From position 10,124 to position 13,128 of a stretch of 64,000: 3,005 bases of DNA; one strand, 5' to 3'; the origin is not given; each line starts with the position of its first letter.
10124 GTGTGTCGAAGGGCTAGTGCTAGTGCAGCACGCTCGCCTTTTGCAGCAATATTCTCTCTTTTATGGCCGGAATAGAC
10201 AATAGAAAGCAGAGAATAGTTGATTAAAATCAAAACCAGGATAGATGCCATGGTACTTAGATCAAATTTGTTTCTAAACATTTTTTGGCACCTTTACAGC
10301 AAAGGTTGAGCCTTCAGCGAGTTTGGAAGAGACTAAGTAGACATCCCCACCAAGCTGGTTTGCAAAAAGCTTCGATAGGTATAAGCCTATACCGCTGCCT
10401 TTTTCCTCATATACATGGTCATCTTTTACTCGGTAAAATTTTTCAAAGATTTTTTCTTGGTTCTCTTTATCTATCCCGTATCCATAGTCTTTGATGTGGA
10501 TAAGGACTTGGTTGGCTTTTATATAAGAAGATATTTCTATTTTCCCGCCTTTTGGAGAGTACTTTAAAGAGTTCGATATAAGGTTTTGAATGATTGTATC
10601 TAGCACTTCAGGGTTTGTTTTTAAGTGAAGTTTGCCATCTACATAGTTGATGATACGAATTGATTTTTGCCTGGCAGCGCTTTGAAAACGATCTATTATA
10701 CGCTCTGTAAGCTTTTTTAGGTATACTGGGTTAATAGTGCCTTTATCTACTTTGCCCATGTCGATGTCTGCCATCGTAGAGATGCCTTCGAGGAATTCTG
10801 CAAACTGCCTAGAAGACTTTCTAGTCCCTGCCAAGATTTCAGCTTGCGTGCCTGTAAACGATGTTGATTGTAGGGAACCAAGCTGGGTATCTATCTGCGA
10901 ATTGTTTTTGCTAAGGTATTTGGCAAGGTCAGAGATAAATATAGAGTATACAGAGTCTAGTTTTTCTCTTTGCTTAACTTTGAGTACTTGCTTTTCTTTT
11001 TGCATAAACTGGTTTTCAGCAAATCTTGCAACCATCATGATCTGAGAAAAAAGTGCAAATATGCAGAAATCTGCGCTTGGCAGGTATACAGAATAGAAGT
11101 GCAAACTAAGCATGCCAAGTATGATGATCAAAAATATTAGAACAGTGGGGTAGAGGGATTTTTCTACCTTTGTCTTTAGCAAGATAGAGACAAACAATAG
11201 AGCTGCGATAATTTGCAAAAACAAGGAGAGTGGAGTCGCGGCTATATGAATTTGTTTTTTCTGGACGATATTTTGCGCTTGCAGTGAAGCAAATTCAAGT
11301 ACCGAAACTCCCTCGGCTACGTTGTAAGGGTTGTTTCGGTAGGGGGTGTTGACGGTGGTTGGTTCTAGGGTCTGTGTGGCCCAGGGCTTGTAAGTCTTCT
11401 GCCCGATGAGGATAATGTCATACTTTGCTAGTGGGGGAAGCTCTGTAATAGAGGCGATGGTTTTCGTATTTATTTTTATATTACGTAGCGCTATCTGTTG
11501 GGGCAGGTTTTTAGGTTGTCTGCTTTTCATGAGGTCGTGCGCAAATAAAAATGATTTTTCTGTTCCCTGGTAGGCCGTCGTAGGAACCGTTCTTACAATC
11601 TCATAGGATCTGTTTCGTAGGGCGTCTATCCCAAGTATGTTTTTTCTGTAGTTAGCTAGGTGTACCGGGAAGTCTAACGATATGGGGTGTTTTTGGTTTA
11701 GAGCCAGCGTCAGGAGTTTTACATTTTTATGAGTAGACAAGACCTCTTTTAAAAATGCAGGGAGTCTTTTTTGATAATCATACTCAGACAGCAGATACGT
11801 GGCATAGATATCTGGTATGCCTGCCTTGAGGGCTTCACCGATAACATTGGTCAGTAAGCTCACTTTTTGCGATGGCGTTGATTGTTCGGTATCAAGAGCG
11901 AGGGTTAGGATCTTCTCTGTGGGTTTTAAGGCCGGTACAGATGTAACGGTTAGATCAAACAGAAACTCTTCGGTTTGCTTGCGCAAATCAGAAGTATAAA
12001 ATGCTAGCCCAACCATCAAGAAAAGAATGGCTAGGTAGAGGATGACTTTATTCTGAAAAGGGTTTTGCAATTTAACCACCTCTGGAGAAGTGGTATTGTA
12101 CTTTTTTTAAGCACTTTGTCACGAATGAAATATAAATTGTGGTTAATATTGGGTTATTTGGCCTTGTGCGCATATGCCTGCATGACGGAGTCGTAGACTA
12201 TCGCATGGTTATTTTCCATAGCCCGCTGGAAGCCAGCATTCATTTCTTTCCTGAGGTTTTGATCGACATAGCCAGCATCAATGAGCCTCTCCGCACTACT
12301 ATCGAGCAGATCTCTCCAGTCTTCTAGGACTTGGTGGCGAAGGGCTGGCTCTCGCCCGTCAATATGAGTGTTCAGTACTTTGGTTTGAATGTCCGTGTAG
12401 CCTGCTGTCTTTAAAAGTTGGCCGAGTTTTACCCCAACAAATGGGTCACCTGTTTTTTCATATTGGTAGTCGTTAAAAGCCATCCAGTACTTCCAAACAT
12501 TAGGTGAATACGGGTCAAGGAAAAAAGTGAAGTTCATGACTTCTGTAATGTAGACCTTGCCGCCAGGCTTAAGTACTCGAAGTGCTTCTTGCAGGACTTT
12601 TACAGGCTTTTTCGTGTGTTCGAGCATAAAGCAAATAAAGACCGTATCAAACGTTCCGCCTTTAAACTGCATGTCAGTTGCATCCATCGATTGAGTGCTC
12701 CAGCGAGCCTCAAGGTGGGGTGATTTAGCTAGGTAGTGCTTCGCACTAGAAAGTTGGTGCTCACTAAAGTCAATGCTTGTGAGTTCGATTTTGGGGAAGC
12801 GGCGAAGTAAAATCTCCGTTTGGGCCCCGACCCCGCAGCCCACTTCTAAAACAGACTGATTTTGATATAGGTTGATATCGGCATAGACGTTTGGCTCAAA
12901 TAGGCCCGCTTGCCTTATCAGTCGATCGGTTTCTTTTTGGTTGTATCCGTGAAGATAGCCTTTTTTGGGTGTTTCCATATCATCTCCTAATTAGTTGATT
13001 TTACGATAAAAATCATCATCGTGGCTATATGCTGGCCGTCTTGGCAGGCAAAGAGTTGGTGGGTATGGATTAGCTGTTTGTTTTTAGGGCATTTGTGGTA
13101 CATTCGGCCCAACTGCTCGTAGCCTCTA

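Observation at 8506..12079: Tandem CHASE2-like sensor kinases with reciprocal, complementary defects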

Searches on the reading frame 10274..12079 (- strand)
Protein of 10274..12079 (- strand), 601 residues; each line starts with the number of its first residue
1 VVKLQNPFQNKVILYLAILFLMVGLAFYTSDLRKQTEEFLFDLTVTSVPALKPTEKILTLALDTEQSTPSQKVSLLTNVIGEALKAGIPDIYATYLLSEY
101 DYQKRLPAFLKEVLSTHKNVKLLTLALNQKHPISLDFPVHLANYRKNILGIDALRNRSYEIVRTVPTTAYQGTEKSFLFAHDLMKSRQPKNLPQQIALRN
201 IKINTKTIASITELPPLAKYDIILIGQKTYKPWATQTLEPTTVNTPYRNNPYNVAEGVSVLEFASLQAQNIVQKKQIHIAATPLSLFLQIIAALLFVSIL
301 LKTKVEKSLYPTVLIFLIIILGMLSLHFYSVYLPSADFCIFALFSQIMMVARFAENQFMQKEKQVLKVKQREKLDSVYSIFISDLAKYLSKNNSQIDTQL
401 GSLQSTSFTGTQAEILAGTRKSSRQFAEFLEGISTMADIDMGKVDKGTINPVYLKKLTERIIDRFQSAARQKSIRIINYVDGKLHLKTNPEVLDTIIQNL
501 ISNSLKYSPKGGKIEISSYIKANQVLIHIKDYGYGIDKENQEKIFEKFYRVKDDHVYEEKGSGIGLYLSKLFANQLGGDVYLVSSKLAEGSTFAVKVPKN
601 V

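Call 3: search_protein_families(library=pfam, proteins=[window:10274-12079:-], max_evalue=1)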
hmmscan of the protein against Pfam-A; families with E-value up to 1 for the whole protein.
window:10274-12079:- (601 aa): 7 families
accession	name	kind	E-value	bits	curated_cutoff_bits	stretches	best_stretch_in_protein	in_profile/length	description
PF02518.31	HATPase_c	-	6.4e-22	78.5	26.4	1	490-599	3-109/111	Histidine kinase-, DNA gyrase B-, and HSP90-like ATPase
PF13589.12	HATPase_c_3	-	0.052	14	25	1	496-572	6-83/137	Histidine kinase-, DNA gyrase B-, and HSP90-like ATPase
PF13903.11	Claudin_2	-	0.16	12.2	29.1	1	265-353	78-150/192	PMP-22/EMP/MP20/Claudin tight junction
PF13581.12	HATPase_c_2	-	0.26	11.7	27.4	1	503-574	46-110/127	Histidine kinase-like ATPase domain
PF11862.13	DUF3382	-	0.5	11.1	28.9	1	313-373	13-73/97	Domain of unknown function (DUF3382)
PF07695.17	7TMR-DISM_7TM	-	0.68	10.3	29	1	276-349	63-136/205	7TM diverse intracellular signalling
PF14150.11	YesK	-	0.74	10.5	25.2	1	290-331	8-49/81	YesK-like protein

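Call 4: search_protein_families(library=ncbifam, proteins=[window:10274-12079:-], max_evalue=1)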
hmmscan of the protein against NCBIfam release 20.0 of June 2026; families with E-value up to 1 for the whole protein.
window:10274-12079:- (601 aa): 81 families (the best 25 are shown)
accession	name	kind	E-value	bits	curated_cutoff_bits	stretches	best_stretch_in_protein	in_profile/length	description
NF046044.1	PnpS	equivalog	6.3e-34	117.6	400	1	421-598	215-390/390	two-component system histidine kinase PnpS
NF033092.0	HK_WalK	equivalog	3.4e-30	105.2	725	1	449-598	444-593/594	cell wall metabolism sensor histidine kinase WalK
TIGR02966.1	phoR_proteo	equivalog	1.7e-29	102.9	334.2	1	408-596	146-332/333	phosphate regulon sensor histidine kinase PhoR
NF047874.1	MASE3_PAS_HK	subfamily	2.9e-29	102.4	560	1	439-600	461-626/655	MASE3 domain-containing sensor histidine kinase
NF041735.1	hist_kin_RppB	equivalog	3.2e-28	98.7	400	1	413-598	253-438/438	two-component system sensor histidine kinase RppB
NF041832.1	near_NosP_CTERM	subfamily_domain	4.4e-28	98.4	400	1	402-599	31-225/370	NahK/ErcS family hybrid sensor histidine kinase/response regulator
NF045595.1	HK_scytonemin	equivalog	1.2e-23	83.4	865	1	413-599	453-635/637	scytonemin biosynthesis sensor histidine kinase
NF006800.0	PRK09303.1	equivalog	1.4e-22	80.2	342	1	359-598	137-376/383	histidine kinase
NF041880.1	EPS_EpsF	equivalog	4.2e-22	78.3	900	1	413-598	312-492/492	response regulator EpsF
TIGR02956.1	TMAO_torS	equivalog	8.2e-22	77.1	676.5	1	403-598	489-681/967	TMAO reductase system sensor histidine kinase/response regulator TorS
NF008312.0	PRK11100.1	equivalog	1.8e-21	76.6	356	1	423-586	301-462/477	two-component system sensor histidine kinase CreC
NF047465.1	hybrid_HK_LvrA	exception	2.5e-21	75.4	1200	1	356-598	179-421/819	hybrid histidine kinase/response regulator LvrA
TIGR01386.1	cztS_silS_copS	subfamily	3e-21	75.9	292.55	1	452-598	315-457/457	heavy metal sensor histidine kinase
NF008302.0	PRK11091.1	equivalog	3.8e-21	75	838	1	404-598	309-504/779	aerobic respiration two-component sensor histidine kinase ArcB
NF045911.1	TCSHisKinNblS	equivalog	1.1e-20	73.5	1000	1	447-595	458-616/621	two-component system sensor histidine kinase NblS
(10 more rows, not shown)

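Call 7: search_solved_structures(query=window:10274-12079:-, max_evalue=0.001, show_alignments=3)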
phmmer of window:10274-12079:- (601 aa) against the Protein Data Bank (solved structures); distinct sequences matched with E-value up to 0.001: 47.
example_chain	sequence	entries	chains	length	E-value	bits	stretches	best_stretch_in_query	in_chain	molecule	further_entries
3sl2_A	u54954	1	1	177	1.1e-20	76.8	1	457-598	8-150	Sensor histidine kinase yycG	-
4i5s_A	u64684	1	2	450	2.3e-19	72.4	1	370-598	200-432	Putative histidine kinase CovS; VicK-like protein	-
4u7n_A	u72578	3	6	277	1.2e-16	63.5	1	368-598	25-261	Histidine protein kinase sensor protein | Histidine kinase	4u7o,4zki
5c93_A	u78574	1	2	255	1.3e-16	63.3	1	370-598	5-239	Histidine kinase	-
6paj_A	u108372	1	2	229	1.5e-16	63.2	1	477-599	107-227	Sensor protein SrrB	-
7z8n_A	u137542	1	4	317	4.2e-16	61.6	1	377-596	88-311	Histidine kinase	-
8u4x_A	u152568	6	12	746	5.7e-16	61.2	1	426-598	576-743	histidine kinase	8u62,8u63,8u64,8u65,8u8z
6rh7_A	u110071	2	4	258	5.4e-14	54.7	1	454-600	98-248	Sensor histidine kinase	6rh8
6azr_A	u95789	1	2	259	5.6e-14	54.6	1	454-600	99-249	Sensor histidine kinase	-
5uht_A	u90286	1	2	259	5.6e-14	54.6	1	454-600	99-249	Sensor histidine kinase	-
3dge_A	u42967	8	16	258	6.1e-14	54.5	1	454-600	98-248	Sensor protein | Histidine kinase | Sensor histidine kinase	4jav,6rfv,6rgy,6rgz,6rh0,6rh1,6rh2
2c2a_A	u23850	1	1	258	6.2e-14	54.5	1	454-600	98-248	SENSOR HISTIDINE KINASE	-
4jas_A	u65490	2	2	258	6.4e-14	54.5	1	462-600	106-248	Histidine kinase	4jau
8h70_A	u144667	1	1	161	2.1e-12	49.4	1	476-600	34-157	Phosphate regulon sensor protein PhoR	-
7zp0_A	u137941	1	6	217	3.9e-12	48.6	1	454-598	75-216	Sensor protein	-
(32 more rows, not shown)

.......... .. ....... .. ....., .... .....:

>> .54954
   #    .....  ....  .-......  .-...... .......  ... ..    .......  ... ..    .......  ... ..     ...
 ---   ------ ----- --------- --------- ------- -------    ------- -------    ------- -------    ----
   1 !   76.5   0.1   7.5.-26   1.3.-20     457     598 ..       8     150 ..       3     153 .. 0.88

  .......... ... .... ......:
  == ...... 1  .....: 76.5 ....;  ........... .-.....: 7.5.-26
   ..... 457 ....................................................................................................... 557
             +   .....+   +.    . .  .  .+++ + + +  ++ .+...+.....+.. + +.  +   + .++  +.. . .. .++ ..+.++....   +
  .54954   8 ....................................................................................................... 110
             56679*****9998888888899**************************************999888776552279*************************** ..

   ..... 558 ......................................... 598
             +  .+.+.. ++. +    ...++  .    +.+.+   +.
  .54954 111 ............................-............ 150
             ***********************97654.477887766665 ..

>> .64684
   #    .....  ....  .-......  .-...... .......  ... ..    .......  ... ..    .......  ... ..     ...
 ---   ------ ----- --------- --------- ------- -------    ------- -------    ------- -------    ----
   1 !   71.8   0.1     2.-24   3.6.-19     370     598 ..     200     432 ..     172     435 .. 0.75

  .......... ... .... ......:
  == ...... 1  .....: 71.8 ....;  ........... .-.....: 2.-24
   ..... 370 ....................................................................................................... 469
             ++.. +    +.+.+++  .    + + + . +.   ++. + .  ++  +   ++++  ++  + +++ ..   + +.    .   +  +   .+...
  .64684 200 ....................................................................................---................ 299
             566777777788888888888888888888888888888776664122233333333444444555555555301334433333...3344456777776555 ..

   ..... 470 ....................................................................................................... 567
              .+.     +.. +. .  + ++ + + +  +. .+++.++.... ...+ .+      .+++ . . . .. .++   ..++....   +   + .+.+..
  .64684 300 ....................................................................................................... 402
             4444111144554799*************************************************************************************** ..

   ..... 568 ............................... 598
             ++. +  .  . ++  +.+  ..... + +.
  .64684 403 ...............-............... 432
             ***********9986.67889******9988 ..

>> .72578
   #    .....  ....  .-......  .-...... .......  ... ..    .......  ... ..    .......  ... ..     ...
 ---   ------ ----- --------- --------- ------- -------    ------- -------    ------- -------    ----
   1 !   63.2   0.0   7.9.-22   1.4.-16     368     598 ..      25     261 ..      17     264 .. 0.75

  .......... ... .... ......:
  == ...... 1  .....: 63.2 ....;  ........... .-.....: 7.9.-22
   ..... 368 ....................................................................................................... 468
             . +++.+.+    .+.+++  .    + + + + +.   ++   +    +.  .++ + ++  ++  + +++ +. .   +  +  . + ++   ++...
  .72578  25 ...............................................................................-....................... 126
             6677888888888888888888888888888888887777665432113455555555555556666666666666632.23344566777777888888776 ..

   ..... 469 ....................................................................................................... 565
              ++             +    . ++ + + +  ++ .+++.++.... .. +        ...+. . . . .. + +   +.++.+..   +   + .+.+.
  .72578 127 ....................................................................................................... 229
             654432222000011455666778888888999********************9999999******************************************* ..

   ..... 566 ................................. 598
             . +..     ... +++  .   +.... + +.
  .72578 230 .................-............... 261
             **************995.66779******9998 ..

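Call 10: find_homologous_proteins(query=window:10274-12079:-)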
Query window:10274-12079:- (601 aa): 65 proteins with E <= 0.001 among 8000 candidates.
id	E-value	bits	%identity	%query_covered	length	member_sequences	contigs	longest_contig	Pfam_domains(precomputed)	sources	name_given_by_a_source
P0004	0.0e+0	1256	100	97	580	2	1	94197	PF02518.32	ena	-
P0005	2.4e-212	724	55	99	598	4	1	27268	PF02518.32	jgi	-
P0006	5.5e-17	79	32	23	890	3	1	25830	PF20968.4,PF02518.32,PF00512.32,PF00072.31,PF14501.13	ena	-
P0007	1.4e-16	78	36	23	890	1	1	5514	PF08447.19,PF13426.14,PF08448.17,PF02518.32,PF00512.32,PF00989.32,PF00072.31,PF01627.29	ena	-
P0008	1.9e-15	74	33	23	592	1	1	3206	PF00672.31,PF17201.11,PF02743.25,PF02518.32,PF00512.32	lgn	-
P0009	3.5e-15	74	33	24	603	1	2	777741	PF00672.31,PF23846.2,PF02518.32,PF00512.32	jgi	jgi:two-component system, OmpR family, sensor histidine kinase VicK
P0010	1.0e-14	72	24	41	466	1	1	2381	PF00672.31,PF02518.32,PF00512.32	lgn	-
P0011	4.5e-14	70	26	34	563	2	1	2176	PF00672.31,PF02518.32,PF00512.32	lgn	-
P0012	4.6e-13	67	25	41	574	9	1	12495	PF02518.32,PF00512.32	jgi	jgi:signal transduction histidine kinase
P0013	7.1e-13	66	27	38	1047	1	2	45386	PF08447.19,PF13426.14,PF13188.14,PF12860.14,PF08448.17,PF02518.32,PF00512.32,PF00989.32,PF03924.20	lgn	-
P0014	1.1e-12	65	31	33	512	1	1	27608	PF13426.14,PF13188.14,PF13581.13,PF08448.17,PF02518.32,PF00512.32,PF00989.32,PF00072.31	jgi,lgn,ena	-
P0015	2.3e-12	64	31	25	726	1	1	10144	PF02518.32,PF00512.32,PF16927.12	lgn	-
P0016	2.4e-12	64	23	47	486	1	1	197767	PF00672.31,PF02518.32,PF00512.32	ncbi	-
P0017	2.5e-11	61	29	27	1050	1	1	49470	PF00672.31,PF13426.14,PF13188.14,PF12860.14,PF08448.17,PF02518.32,PF17159.11,PF00512.32,PF00989.32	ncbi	-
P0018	7.0e-11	59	32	20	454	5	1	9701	PF02518.32,PF00512.32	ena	-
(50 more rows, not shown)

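Call 11: find_encoding_contigs(protein=P0005, flank=10000, max_places=4)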
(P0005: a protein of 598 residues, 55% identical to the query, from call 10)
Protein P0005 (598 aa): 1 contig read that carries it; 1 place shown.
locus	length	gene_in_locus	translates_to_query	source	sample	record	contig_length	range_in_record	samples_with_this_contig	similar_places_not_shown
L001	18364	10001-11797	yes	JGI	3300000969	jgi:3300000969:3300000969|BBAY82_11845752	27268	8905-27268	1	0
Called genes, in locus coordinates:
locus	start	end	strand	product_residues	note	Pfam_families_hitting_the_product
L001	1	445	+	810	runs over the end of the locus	PF20437:LonC_helical, PF13654:AAA_32, PF20436:LonB_AAA-LID, PF05362:Lon_C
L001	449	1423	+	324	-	PF00152:tRNA-synt_2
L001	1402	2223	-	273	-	-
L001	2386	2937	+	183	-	-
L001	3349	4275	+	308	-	-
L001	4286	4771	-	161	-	PF01467:CTP_transf_like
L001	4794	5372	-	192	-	PF03602:Cons_hypoth95, PF02086:MethyltransfD12 (faint)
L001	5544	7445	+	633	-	PF02784:Orn_Arg_deC_N, PF17810:Arg_decarb_HB, PF17944:Arg_decarbox_C (weak)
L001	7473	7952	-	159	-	-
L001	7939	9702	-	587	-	PF19676:DUF6178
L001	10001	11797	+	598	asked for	PF02518:HATPase_c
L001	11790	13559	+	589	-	PF00512:HisKA (faint)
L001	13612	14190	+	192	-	-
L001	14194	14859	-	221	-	PF03522:SLC12 (faint)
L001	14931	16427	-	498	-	PF00324:AA_permease, PF13520:AA_permease_2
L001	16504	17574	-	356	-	PF00348:polyprenyl_synt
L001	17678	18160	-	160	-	-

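Call 81: predict_structure(alignment_id=A7)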
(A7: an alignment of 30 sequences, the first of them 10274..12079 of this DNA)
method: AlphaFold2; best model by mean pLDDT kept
length: 601 residues; sequences in the alignment: 30
mean_pLDDT: 75.0   pTM: 0.54
mean pLDDT of the five models: 75.0, 74.3, 73.7, 73.4, 72.7
residues with pLDDT >= 90: 94; 70-90: 322; 50-70: 122; < 50: 63
segments of 3 or more residues with pLDDT < 50: 1-4, 99-102, 127-135, 155-158, 168-193, 233-240, 552-557
pLDDT, mean of each block of 10 residues (from residue 1): 57 76 72 84 88 91 85 89 93 70 68 88 59 51 77 53 59 31 30 59 87 90 84 46 72 66 85 83 82 82 76 88 90 86 83 83 78 63 66 72 57 72 67 60 58 92 89 91 87 89 87 91 91 82 70 49 74 85 78 89 62
secondary structure, 60 per line:
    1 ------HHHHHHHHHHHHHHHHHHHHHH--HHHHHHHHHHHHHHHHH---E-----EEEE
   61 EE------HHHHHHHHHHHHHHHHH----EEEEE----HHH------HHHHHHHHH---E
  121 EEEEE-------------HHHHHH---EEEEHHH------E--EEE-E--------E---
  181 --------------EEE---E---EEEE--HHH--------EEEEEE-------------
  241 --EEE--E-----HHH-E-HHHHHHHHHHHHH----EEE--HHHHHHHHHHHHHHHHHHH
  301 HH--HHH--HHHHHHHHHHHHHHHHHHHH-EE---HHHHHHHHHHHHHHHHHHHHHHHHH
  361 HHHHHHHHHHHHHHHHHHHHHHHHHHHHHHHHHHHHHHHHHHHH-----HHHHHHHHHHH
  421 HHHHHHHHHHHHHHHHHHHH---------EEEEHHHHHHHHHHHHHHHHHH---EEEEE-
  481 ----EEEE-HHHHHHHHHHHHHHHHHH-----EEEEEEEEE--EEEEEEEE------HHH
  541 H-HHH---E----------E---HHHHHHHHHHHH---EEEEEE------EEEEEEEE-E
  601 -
elements in order: H7-28 H31-47 E57-62 H69-85 E90-94 H108-116 E120-125 H139-144 E148-151 E164-166 E195-197 E205-208 E222-227 E243-245 H260-272 E277-279 H282-302 H310-329 H336-404 H410-440 E450-453 H454-471 E475-479 E485-488 H490-507 E513-521 E524-531 H538-541 H564-575 E579-584 E591-598

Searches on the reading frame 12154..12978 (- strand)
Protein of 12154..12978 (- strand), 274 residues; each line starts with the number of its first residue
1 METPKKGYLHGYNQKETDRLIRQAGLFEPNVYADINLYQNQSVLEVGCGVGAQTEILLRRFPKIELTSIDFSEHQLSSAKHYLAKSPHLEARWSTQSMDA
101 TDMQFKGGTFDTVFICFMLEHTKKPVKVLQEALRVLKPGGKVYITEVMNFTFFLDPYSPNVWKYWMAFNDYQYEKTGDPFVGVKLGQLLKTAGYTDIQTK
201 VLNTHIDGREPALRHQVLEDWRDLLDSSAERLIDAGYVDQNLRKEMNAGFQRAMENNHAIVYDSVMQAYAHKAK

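Call 25: search_protein_families(library=pfam, proteins=[window:12154-12978:-], max_evalue=0.01)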
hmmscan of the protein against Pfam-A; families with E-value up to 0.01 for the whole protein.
window:12154-12978:- (274 aa): 19 families
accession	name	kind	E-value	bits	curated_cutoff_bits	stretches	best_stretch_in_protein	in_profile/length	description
PF08241.18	Methyltransf_11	-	1.4e-22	80.5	21.2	1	44-144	1-95/95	Methyltransferase domain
PF13649.12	Methyltransf_25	-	3.1e-21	76.3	27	1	43-140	1-97/97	Methyltransferase domain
PF08242.18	Methyltransf_12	-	1.6e-18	67.7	30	1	44-141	1-97/98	Methyltransferase domain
PF13847.12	Methyltransf_31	-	3.1e-17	63.1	27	1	40-148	4-113/145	Methyltransferase domain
PF13489.12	Methyltransf_23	-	1e-15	58.3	27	1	39-198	22-163/164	Methyltransferase domain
PF01209.24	Ubie_methyltran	-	6.7e-14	52.2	20.1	1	38-154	46-161/233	ubiE/COQ5 methyltransferase family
PF00891.24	Methyltransf_2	-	3.7e-07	30.1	22.3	1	26-149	49-169/210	O-methyltransferase domain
PF05175.20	MTS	-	1.3e-05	25.3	23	1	39-144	31-138/170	Methyltransferase small domain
PF20922.3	Anamorsin_N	-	3.7e-05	23.9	27.1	1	103-148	45-91/163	Anamorsin, N-terminal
PF07021.18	MetW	-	5.8e-05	23.2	21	1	41-150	15-112/193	Methionine biosynthesis protein MetW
PF02353.26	CMAS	-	0.00015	21.6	27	1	33-145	56-165/273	Mycolic acid cyclopropane synthetase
PF00398.26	RrnaAD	-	0.00042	19.9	24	1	33-74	24-63/263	Ribosomal RNA adenine dimethylase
PF05891.18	Methyltransf_PK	-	0.00078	19.5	27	1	34-148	50-163/218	AdoMet dependent proline di-methyltransferase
PF10017.15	Methyltransf_33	-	0.0011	18.5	23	1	37-91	59-117/304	Histidine-specific methyltransferase, SAM-dependent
PF05148.21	Methyltransf_8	-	0.0012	19.2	27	1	98-148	111-160/219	Hypothetical methyltransferase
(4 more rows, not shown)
